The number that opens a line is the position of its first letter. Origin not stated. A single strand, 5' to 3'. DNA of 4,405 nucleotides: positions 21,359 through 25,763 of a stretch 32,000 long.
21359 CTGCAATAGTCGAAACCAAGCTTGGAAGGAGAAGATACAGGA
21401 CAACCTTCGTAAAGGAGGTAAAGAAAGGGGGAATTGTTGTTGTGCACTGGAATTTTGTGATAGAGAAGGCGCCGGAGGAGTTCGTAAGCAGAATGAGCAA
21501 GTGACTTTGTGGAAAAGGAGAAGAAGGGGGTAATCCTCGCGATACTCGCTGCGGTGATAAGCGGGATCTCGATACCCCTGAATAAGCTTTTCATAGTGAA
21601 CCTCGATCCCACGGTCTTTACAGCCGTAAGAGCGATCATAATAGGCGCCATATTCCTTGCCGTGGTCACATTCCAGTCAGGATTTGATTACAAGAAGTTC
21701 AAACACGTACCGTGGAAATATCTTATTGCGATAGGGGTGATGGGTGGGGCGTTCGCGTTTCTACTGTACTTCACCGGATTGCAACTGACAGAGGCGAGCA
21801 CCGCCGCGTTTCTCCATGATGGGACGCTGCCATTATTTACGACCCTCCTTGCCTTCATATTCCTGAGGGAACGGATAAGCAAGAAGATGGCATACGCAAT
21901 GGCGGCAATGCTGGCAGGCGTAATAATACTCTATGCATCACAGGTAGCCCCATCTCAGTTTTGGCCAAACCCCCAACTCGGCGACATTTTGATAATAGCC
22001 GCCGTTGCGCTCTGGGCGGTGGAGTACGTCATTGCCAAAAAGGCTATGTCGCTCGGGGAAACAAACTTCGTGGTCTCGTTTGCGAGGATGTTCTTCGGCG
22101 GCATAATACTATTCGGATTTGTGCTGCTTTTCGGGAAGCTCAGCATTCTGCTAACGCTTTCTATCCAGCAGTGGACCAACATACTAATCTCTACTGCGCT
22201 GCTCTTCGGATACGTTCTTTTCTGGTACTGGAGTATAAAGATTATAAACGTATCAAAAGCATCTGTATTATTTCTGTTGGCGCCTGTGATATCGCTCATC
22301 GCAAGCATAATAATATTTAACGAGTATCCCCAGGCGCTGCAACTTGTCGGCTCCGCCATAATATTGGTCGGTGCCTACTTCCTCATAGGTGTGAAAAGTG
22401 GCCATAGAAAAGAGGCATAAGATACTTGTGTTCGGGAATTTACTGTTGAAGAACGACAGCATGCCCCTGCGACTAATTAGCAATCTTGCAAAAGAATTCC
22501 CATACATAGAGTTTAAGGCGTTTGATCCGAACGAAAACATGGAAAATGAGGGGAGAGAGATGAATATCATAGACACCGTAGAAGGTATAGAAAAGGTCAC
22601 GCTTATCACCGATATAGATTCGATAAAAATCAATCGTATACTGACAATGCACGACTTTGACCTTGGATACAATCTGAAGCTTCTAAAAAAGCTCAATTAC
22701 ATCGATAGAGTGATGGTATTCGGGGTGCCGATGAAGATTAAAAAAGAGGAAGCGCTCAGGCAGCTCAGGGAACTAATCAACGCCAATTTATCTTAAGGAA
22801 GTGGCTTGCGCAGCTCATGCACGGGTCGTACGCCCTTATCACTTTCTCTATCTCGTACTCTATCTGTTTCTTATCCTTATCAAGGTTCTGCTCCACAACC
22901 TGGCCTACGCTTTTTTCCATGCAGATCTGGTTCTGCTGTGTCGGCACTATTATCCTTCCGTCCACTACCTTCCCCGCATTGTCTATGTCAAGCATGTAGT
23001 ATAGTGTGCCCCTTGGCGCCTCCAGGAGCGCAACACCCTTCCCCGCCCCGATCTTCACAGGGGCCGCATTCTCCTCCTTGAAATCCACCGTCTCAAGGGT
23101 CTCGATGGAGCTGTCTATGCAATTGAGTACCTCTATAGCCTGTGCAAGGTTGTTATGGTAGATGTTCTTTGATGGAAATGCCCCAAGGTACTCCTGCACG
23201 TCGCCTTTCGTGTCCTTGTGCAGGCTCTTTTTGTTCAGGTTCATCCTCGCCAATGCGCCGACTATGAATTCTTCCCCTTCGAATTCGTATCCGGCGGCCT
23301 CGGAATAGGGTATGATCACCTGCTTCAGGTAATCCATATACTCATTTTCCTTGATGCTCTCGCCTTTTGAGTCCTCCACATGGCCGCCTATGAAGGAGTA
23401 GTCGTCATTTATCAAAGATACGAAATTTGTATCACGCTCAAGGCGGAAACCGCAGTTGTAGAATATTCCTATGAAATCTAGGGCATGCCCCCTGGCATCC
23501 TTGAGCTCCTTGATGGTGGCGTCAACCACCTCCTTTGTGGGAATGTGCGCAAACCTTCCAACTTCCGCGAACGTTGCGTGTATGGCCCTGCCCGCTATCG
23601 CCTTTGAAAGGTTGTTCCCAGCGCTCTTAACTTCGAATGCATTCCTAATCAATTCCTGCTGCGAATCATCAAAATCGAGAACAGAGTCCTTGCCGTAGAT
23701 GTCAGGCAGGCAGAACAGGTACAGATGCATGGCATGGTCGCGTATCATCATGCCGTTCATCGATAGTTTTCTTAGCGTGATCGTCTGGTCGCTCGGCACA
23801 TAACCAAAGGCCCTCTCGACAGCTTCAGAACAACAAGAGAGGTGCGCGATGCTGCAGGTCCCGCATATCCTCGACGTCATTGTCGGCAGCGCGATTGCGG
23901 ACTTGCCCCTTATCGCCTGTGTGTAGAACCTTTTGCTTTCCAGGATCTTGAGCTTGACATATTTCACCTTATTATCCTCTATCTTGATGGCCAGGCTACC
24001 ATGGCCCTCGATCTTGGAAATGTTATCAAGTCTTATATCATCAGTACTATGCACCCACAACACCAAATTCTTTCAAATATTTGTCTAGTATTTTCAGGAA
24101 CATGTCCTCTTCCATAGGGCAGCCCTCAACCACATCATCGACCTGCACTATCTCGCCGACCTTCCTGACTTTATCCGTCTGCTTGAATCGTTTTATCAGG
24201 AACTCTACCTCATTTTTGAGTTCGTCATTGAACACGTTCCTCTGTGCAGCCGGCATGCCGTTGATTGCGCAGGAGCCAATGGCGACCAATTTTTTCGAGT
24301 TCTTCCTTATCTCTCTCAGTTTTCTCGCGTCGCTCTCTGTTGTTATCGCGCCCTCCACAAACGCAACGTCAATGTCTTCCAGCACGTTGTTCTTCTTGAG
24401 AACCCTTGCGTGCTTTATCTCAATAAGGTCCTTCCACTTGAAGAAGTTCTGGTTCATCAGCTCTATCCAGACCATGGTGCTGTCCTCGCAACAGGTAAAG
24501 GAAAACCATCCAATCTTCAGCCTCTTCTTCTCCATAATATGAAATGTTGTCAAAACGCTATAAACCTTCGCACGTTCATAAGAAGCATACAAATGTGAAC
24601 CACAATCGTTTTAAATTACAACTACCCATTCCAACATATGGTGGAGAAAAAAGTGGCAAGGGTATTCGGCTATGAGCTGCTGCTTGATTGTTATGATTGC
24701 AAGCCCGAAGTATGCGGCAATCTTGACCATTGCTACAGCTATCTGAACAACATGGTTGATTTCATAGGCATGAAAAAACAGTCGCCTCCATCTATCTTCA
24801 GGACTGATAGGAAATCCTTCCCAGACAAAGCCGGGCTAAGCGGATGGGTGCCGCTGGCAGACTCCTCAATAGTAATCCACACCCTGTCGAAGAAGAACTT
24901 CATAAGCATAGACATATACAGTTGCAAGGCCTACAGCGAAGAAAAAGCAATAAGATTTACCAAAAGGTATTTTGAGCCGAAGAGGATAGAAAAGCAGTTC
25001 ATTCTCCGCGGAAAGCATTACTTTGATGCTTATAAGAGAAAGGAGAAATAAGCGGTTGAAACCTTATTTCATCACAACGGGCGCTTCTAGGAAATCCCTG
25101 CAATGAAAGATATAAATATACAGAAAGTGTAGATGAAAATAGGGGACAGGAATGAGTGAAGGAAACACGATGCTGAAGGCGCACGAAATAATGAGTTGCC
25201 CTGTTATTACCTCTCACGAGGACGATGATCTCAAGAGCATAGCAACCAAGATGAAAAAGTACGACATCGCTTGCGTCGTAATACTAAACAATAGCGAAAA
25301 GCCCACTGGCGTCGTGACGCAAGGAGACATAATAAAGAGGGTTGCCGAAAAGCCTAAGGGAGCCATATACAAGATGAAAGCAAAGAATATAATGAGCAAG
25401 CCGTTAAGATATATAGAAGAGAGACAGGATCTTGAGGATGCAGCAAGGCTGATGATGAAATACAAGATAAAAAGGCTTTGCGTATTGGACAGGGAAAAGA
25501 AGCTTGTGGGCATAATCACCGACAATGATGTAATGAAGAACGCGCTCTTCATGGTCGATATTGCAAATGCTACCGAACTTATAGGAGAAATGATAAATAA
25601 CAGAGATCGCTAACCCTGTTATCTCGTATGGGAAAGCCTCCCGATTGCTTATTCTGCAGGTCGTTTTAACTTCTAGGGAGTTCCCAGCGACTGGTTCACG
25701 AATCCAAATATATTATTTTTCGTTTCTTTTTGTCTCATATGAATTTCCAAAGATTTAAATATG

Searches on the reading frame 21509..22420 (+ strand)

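Call 13: search_protein_families(library=pfam, proteins=[window:21509-22420:+], max_evalue=0.001)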
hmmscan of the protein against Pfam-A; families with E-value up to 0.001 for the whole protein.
window:21509-22420:+ (303 aa): 1 family
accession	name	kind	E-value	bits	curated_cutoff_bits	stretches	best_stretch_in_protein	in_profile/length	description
PF00892.27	EamA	-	2.6e-44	151.2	28.2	2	6-142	2-134/135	EamA-like transporter family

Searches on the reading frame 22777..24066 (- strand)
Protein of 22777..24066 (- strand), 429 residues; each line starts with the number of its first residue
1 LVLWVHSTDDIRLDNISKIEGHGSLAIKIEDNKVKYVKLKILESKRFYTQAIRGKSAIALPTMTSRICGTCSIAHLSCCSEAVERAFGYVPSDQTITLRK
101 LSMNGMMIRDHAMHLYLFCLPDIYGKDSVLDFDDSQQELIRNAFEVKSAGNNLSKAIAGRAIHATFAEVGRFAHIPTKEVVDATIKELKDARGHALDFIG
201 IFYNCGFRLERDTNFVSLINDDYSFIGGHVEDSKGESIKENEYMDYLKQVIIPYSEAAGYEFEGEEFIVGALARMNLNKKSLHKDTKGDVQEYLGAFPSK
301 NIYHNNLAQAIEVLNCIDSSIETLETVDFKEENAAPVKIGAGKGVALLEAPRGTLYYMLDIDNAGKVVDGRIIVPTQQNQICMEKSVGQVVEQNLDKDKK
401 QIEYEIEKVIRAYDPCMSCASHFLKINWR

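Call 13: search_protein_families(library=pfam, proteins=[window:22777-24066:-], max_evalue=0.001)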
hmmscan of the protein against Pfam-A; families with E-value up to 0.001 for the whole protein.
window:22777-24066:- (429 aa): 1 family
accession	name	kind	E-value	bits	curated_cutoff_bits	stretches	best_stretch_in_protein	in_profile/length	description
PF00374.24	NiFeSe_Hases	-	3.8e-24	86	25.8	2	261-422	328-508/508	Nickel-dependent hydrogenase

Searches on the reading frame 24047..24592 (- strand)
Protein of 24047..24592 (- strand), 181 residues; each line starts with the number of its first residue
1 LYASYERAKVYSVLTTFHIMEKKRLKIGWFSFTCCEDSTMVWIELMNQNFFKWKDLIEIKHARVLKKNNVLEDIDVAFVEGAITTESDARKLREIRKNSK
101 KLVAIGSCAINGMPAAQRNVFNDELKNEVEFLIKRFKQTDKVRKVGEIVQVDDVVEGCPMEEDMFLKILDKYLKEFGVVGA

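Call 13: search_protein_families(library=pfam, proteins=[window:24047-24592:-], max_evalue=0.001)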
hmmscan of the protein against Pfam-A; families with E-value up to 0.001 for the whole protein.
window:24047-24592:- (181 aa): 1 family
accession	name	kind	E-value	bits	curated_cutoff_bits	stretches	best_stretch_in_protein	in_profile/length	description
PF01058.29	Oxidored_q6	-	8.3e-18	64.8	27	1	46-171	11-127/128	NADH ubiquinone oxidoreductase, 20 Kd subunit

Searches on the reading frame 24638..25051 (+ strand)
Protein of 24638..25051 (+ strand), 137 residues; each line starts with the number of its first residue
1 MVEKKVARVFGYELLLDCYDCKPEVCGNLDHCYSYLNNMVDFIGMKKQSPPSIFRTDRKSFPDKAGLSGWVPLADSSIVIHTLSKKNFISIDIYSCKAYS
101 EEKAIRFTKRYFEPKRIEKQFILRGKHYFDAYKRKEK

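Call 13: search_protein_families(library=pfam, proteins=[window:24638-25051:+], max_evalue=0.001)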
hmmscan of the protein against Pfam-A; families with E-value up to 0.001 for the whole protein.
window:24638-25051:+ (137 aa): 1 family
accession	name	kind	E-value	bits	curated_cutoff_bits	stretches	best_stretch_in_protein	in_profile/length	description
PF02675.21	AdoMet_dc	-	1.1e-18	67.9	25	1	14-125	2-107/107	S-adenosylmethionine decarboxylase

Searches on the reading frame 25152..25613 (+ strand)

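Call 13: search_protein_families(library=pfam, proteins=[window:25152-25613:+], max_evalue=0.001)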
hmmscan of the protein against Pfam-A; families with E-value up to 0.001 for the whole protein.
window:25152-25613:+ (153 aa): 1 family
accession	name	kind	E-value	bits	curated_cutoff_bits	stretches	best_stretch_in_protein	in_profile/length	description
PF00571.33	CBS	-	8.3e-27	93.7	24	2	78-130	2-54/57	CBS domain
